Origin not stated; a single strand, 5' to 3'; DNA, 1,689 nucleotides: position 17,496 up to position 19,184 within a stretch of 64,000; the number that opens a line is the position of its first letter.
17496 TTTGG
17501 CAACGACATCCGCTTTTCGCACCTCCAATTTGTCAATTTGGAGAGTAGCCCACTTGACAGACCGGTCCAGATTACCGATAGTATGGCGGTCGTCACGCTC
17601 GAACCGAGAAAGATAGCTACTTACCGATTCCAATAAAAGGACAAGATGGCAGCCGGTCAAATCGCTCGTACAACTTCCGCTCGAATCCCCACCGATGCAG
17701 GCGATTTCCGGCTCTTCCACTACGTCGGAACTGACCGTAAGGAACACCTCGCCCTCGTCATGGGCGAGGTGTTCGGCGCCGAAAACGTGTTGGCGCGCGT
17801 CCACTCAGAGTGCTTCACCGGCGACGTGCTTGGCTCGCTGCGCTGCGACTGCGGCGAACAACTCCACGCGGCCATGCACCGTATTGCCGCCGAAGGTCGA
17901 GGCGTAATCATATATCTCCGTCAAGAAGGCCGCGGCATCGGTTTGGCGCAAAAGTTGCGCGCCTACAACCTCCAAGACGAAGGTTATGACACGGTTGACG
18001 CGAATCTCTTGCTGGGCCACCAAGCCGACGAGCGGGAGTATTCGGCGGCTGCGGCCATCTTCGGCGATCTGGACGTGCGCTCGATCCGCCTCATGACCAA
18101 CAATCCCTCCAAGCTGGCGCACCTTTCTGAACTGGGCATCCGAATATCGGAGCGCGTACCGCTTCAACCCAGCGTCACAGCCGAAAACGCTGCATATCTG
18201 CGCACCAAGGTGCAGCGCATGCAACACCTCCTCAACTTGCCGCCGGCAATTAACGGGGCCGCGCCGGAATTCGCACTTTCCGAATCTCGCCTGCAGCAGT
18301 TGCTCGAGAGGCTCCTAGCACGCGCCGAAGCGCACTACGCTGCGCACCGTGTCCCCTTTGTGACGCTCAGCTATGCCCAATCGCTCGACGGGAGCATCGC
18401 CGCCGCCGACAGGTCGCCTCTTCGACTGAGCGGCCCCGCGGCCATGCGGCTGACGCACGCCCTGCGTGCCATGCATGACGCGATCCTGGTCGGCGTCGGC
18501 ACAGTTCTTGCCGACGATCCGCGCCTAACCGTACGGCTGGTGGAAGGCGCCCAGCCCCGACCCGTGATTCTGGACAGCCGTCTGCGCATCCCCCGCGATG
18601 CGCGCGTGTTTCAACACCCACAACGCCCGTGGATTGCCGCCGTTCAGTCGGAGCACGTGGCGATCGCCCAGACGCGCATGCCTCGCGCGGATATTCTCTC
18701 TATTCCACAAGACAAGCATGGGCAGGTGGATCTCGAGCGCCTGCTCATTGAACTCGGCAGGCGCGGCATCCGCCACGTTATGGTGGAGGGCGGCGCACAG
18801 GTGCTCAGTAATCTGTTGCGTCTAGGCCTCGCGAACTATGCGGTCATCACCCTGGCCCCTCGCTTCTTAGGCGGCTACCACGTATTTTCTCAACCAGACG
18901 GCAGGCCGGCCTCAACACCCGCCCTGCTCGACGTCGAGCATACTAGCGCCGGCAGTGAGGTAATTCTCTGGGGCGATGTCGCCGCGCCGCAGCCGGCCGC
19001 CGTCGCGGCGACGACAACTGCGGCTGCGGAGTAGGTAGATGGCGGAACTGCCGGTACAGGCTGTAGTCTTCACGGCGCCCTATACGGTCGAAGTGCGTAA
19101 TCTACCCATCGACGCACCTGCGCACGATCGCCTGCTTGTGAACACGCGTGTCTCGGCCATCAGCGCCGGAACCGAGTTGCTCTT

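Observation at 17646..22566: Tightly packed five-gene GTP-derived cluster: RibA-RibD(reductase) fusion, Zn-less MDR dehydrogenase, atypical PTPS/QueD fold, GT4 glycosyltransferase, SAM methyltransferase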

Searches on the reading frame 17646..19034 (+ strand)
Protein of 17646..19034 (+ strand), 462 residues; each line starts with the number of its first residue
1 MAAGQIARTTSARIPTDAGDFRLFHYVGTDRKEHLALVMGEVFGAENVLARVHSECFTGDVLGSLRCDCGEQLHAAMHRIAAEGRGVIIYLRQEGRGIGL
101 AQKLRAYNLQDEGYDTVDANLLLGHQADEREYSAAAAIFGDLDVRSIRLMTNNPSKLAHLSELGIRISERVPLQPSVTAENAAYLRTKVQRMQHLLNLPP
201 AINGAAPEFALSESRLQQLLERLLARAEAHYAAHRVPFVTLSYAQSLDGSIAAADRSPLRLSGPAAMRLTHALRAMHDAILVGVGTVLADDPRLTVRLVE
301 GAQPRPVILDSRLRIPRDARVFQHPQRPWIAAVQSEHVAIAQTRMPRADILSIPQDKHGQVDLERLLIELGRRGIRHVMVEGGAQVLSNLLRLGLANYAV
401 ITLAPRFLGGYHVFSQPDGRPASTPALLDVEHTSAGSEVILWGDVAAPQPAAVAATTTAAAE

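Call 3: search_protein_families(library=pfam, proteins=[window:17646-19034:+], max_evalue=0.01)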
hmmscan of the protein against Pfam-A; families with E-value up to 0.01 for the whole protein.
window:17646-19034:+ (462 aa): 2 families
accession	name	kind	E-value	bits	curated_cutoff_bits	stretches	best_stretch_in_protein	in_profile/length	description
PF00925.25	GTP_cyclohydro2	-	3.3e-66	222.3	23.3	1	9-172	3-165/165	GTP cyclohydrolase II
PF01872.23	RibD_C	-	3.2e-44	151.5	24.1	1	237-440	1-196/197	RibD C-terminal domain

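Call 4: search_protein_families(library=ncbifam, proteins=[window:17646-19034:+], max_evalue=0.01)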
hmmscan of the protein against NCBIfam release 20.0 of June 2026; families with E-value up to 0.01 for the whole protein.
window:17646-19034:+ (462 aa): 16 families
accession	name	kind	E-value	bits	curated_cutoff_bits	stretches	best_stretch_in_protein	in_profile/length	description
NF006803.0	PRK09311.1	equivalog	1e-83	281.5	569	1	5-201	211-409/417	bifunctional 3,4-dihydroxy-2-butanone-4-phosphate synthase/GTP cyclohydrolase II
NF001591.0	PRK00393.1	subfamily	4.2e-76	254.8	148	1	5-197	3-195/199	GTP cyclohydrolase II RibA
TIGR00505.1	ribA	equivalog_domain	5.9e-74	247.7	205.85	1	9-196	3-191/191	GTP cyclohydrolase II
NF006806.0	PRK09319.1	equivalog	7e-71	239.5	764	1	6-197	216-410/561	bifunctional 3,4-dihydroxy-2-butanone-4-phosphate synthase/GTP cyclohydrolase II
NF006805.0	PRK09318.1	equivalog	4e-66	223.6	486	1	7-197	193-381/387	bifunctional 3,4-dihydroxy-2-butanone-4-phosphate synthase/GTP cyclohydrolase II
NF006456.0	PRK08815.1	equivalog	7.3e-59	199.9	464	1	27-199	196-368/376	GTP cyclohydrolase II RibA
TIGR00227.1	ribD_Cterm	domain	4.1e-47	160.5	150.15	1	236-413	2-180/216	riboflavin-specific deaminase C-terminal domain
TIGR01508.1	rib_reduct_arch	equivalog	1.8e-34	118.8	186.45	1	237-419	1-181/210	2,5-diamino-6-(ribosylamino)-4(3H)-pyrimidinone 5'-phosphate reductase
TIGR00326.1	eubact_ribD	equivalog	1.4e-31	110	156.35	1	230-409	134-307/343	bifunctional diaminohydroxyphosphoribosylaminopyrimidine deaminase/5-amino-6-(5-phosphoribosylamino)uracil reductase RibD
NF008052.0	PRK10786.1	equivalog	6.8e-23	80.9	500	1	236-409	146-327/367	bifunctional diaminohydroxyphosphoribosylaminopyrimidine deaminase/5-amino-6-(5-phosphoribosylamino)uracil reductase RibD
NF010626.1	PRK14019.1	equivalog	4.6e-16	58.7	513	1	6-169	205-359/364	bifunctional 3,4-dihydroxy-2-butanone-4-phosphate synthase/GTP cyclohydrolase II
NF010663.0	PRK14059.1-1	equivalog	8.8e-14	51.4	184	1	245-439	36-243/253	pyrimidine reductase family protein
NF010665.0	PRK14059.1-4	equivalog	8.5e-12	44.9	274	1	237-411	41-225/260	pyrimidine reductase family protein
NF010664.0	PRK14059.1-2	equivalog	1.6e-10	41.1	226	1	243-411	43-221/257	pyrimidine reductase family protein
NF005536.0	PRK07198.1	equivalog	2.5e-09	36.5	403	1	47-180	239-383/419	GTP cyclohydrolase II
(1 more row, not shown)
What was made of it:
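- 17646..19034 (+): Fusion protein (462 aa): GTP cyclohydrolase II domain (about 17670-18161) plus RibD C-terminal pyrimidine reductase domain (about 18354-18965). There is no deaminase domain. Calls 3 and 4 (PF00925 3e-66; PF01872 3e-44; TIGR00505 above cut-off).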

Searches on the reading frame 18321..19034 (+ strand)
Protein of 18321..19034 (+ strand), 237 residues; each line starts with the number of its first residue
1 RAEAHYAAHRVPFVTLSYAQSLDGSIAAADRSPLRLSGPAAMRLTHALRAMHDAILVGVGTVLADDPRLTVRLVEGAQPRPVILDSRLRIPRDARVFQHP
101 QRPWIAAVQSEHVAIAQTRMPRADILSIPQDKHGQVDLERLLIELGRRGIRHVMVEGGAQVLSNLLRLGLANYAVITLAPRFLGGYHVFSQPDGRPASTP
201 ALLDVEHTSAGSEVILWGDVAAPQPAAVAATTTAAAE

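Call 47: search_solved_structures(query=window:18321-19034:+, max_evalue=0.00001, show_alignments=5)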
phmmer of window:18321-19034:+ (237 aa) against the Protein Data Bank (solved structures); distinct sequences matched with E-value up to 0.00001: 18.
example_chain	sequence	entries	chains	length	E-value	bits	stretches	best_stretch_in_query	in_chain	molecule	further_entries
2azn_A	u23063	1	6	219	1.2e-23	87.2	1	11-196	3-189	Putative 5-amino-6-(5-phosphoribosylamino)uracil reductase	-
6p8c_A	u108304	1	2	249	2.4e-23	86.3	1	12-195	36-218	2,5-diamino-6-ribosylamino-4(3H)-pyrimidinone 5'-phosphate reductase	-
4ha7_A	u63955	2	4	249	5.9e-23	85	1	11-188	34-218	2,5-diamino-6-ribosylamino-4(3H)-pyrimidinone 5'-phosphate reductase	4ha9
5xv2_A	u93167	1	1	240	2.7e-22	82.8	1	5-210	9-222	Conserved protein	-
2b3z_A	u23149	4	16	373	1.6e-21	80.3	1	5-195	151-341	Riboflavin biosynthesis protein ribD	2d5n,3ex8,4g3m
5xv0_A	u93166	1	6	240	1.8e-21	80.1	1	5-210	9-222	Conserved protein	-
5xux_A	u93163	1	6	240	1.8e-21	80.1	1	5-210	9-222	Conserved protein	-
5xv5_A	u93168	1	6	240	6.5e-21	78.3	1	5-210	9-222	Conserved protein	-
7lrh_A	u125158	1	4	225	5.8e-20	75.2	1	5-185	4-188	Riboflavin biosynthesis protein RibD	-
2o7p_A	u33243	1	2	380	5.3e-19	72.1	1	11-185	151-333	Riboflavin biosynthesis protein ribD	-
2g6v_A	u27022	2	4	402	6.3e-19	71.8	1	11-185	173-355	Riboflavin biosynthesis protein ribD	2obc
9no2_B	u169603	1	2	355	1e-18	71.2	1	5-189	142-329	Riboflavin biosynthesis protein RibD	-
9l1f_A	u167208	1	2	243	1e-17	67.8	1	10-89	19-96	2,5-diamino-6-ribosylamino-4(3H)-pyrimidinone 5'-phosphate reductase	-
9l1h_A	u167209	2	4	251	1.2e-17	67.7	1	10-89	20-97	2,5-diamino-6-ribosylamino-4(3H)-pyrimidinone 5'-phosphate reductase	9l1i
8dq9_A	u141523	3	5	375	2.4e-16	63.4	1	11-185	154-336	3-dehydroquinate dehydratase I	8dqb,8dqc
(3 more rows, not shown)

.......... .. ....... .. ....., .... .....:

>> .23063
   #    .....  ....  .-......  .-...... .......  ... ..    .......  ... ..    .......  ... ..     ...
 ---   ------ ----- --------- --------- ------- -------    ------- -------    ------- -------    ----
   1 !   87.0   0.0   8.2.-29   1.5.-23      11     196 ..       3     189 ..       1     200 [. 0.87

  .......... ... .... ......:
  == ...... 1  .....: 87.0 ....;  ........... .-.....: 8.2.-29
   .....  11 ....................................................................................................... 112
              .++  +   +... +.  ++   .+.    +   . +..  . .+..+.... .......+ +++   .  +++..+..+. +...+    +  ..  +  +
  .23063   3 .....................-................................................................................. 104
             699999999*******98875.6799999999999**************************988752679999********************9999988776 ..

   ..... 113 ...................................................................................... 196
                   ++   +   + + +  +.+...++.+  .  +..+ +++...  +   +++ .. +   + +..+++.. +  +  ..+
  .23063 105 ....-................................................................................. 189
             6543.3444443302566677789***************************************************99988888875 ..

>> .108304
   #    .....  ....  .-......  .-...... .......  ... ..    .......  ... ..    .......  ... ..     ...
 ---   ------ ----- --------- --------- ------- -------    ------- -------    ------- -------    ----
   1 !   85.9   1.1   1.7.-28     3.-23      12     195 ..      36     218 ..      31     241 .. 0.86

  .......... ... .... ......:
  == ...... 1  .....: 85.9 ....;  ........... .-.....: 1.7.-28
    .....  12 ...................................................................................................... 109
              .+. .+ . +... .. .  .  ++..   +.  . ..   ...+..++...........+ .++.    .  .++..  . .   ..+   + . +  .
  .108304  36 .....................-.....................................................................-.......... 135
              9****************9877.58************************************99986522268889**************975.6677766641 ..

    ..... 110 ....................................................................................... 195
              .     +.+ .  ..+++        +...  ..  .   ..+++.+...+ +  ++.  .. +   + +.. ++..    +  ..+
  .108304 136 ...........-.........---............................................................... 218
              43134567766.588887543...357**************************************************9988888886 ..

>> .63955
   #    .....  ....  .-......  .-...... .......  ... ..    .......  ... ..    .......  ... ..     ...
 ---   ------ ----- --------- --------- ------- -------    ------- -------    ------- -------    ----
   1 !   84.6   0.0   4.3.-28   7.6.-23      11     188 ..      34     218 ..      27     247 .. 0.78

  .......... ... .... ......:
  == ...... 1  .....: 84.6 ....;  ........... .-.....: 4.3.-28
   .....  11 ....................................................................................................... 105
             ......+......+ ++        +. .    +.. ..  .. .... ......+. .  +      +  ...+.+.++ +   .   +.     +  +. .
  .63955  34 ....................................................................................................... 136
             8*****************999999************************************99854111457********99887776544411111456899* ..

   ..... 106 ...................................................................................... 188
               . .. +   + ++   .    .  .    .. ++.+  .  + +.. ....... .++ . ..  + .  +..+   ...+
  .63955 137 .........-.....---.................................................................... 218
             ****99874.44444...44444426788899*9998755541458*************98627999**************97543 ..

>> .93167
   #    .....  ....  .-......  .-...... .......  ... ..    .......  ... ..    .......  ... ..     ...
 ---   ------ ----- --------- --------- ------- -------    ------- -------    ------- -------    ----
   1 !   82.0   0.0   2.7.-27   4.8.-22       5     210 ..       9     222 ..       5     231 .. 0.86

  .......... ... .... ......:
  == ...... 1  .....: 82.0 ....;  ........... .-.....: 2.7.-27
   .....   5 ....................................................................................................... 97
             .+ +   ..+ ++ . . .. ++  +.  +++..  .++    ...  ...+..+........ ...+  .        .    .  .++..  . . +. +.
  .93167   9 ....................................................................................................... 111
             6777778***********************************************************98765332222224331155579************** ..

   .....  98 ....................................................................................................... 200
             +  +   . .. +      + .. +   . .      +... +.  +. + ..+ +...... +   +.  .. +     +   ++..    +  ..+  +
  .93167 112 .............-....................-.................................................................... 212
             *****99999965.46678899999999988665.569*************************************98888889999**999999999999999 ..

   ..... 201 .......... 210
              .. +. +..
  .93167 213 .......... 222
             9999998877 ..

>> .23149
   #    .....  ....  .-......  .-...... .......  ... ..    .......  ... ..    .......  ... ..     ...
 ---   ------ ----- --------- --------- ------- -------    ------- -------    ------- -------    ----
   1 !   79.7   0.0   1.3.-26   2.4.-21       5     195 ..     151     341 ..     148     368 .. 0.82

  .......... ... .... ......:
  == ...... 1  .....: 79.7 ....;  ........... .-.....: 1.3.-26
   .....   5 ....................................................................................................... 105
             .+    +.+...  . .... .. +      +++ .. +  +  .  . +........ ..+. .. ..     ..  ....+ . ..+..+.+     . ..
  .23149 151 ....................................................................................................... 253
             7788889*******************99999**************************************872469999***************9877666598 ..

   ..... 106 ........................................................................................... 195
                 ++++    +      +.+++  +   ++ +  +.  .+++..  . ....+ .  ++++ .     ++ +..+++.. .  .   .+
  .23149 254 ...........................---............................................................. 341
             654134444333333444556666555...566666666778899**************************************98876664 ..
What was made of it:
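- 17646..19034 (+): Ser occupies the position of B. subtilis RibG Lys151 (call 47).
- On Bacterial riboflavin RibA/RibD module: The window has Ser (call 47).
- On Rib7/ArfC-type DARPP reductase: The motif closely matches yeast Rib7 (call 47).
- Closest known: Archaeal/fungal riboflavin entry steps. Same: The reductase motif and its best PDB hits are of the Rib7/MjaRED type (call 47).
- The reductase's best solved relatives are DARPP reductases, and the motif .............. closely matches yeast Rib7 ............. (call 47).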
